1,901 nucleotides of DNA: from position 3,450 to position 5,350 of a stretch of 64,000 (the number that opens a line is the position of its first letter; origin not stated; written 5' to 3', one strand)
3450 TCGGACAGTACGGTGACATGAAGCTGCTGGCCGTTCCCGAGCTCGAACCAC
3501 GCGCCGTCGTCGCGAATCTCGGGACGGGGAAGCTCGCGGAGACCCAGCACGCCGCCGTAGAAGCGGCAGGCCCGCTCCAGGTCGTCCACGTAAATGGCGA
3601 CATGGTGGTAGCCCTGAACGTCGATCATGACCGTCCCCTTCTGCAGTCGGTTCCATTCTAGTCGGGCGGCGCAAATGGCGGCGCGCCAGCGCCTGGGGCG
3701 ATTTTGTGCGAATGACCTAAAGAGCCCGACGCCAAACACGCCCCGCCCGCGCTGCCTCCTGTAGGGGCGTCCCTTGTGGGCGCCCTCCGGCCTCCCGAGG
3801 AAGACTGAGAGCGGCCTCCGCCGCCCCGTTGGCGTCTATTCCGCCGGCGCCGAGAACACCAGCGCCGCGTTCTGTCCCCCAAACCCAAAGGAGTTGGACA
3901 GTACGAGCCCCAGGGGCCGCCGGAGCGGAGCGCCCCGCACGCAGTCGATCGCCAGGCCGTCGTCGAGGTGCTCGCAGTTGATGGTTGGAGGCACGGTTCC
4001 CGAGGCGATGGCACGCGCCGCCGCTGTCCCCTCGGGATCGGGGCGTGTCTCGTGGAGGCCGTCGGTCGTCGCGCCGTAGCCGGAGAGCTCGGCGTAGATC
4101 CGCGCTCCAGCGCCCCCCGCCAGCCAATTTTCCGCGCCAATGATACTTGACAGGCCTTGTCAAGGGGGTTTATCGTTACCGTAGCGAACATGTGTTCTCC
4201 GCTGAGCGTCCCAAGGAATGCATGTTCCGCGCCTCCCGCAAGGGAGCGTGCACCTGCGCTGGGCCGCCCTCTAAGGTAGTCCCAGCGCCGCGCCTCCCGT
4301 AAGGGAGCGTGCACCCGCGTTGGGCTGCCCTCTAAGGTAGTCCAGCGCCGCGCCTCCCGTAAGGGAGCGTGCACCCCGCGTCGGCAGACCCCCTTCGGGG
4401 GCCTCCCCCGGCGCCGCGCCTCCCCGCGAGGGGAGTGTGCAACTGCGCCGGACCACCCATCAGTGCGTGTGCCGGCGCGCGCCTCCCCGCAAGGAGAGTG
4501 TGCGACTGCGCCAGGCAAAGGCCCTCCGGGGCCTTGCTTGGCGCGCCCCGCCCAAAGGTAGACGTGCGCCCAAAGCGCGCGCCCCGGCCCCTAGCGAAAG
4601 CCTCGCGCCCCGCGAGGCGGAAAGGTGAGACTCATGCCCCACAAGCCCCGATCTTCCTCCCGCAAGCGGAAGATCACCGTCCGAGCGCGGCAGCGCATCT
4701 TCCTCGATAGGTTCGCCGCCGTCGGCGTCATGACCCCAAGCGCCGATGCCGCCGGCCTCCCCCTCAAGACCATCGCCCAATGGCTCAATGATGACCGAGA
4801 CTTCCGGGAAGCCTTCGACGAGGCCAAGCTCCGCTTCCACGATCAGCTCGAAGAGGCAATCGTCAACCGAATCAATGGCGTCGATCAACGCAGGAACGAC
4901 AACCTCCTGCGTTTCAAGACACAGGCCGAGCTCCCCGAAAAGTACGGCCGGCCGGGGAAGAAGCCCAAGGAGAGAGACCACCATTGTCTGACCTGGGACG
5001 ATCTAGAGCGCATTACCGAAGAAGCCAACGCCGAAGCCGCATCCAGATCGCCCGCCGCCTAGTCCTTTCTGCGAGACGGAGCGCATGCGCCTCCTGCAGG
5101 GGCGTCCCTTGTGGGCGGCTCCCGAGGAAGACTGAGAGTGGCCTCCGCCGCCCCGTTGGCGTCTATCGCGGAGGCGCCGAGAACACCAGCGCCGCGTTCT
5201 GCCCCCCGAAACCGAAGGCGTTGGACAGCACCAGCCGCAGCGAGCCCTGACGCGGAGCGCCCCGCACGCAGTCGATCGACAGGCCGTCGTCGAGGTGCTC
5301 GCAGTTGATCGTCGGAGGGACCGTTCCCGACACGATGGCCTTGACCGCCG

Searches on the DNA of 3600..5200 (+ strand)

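Call 11: search_rna_families(source=window, start=3600, end=5200, threshold=evalue, max_evalue=10)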
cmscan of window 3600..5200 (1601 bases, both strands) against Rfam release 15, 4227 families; matches with E-value up to 10: 6.
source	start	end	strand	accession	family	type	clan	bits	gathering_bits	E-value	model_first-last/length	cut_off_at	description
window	4413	4476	+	RF02917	Burkholderiales-2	Cis-reg;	-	19.3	67.9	3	1-74/74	no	Burkholderiales-2 RNA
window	4489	4542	+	RF02917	Burkholderiales-2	Cis-reg;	-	18.4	67.9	4.8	1-74/74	no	Burkholderiales-2 RNA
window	4517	4605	+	RF04287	mir-9195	Gene; miRNA;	-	18.1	90.5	2.6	1-87/87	no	mir-9195 microRNA precursor family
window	4686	4748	+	RF02231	sX12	Gene; sRNA;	-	17.7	106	3.5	1-78/78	no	Xanthomonas sRNA sX12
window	4496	4553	-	RF00970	mir-648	Gene; miRNA;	-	17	84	3.7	12-69/84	no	mir-648 microRNA precursor family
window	4400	4440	-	RF01762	whalefall-1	Gene; sRNA;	-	14.8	37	1.7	1-56/56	no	Whalefall-1 RNA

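Call 43: search_rna_families(sources=[L011, L012, L013, L015, L016, L019, L020, L021, L022, L024, L029, L031, L033, L034, L036, L038], threshold=gathering)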
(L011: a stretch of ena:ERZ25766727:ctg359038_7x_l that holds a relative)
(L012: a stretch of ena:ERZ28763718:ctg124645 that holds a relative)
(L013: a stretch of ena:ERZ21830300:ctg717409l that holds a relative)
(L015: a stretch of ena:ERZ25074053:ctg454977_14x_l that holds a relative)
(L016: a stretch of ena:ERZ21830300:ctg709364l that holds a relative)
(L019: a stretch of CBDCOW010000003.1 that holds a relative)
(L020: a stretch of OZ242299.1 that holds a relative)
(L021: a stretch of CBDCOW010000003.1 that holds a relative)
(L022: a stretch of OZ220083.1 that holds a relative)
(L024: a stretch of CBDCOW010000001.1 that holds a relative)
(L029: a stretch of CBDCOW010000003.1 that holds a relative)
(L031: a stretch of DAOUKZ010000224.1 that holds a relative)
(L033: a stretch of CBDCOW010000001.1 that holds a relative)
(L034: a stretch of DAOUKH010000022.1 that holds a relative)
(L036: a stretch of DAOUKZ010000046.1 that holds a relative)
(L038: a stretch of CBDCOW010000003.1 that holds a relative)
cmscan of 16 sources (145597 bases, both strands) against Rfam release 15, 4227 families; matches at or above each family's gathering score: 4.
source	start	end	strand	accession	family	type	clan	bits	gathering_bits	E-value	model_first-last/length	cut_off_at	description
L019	3628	3894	+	RF01854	Bacteria_large_SRP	Gene;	CL00003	169.1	60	2.7e-27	1-256/256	no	Bacterial large signal recognition particle RNA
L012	3695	3767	-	RF00005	tRNA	Gene; tRNA;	CL00001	73.5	29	7.7e-14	1-71/71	no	tRNA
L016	7345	7418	+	RF00005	tRNA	Gene; tRNA;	CL00001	58.1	29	1.3e-09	1-71/71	no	tRNA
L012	3576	3657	-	RF00005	tRNA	Gene; tRNA;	CL00001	52.5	29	4.6e-08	1-71/71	no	tRNA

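Call 86: search_dna_similar(query=window:4109-5062:+, collection=phages, mode=distant, max_rows=10)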
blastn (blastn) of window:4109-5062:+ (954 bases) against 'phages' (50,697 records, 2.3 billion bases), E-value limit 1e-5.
No match.
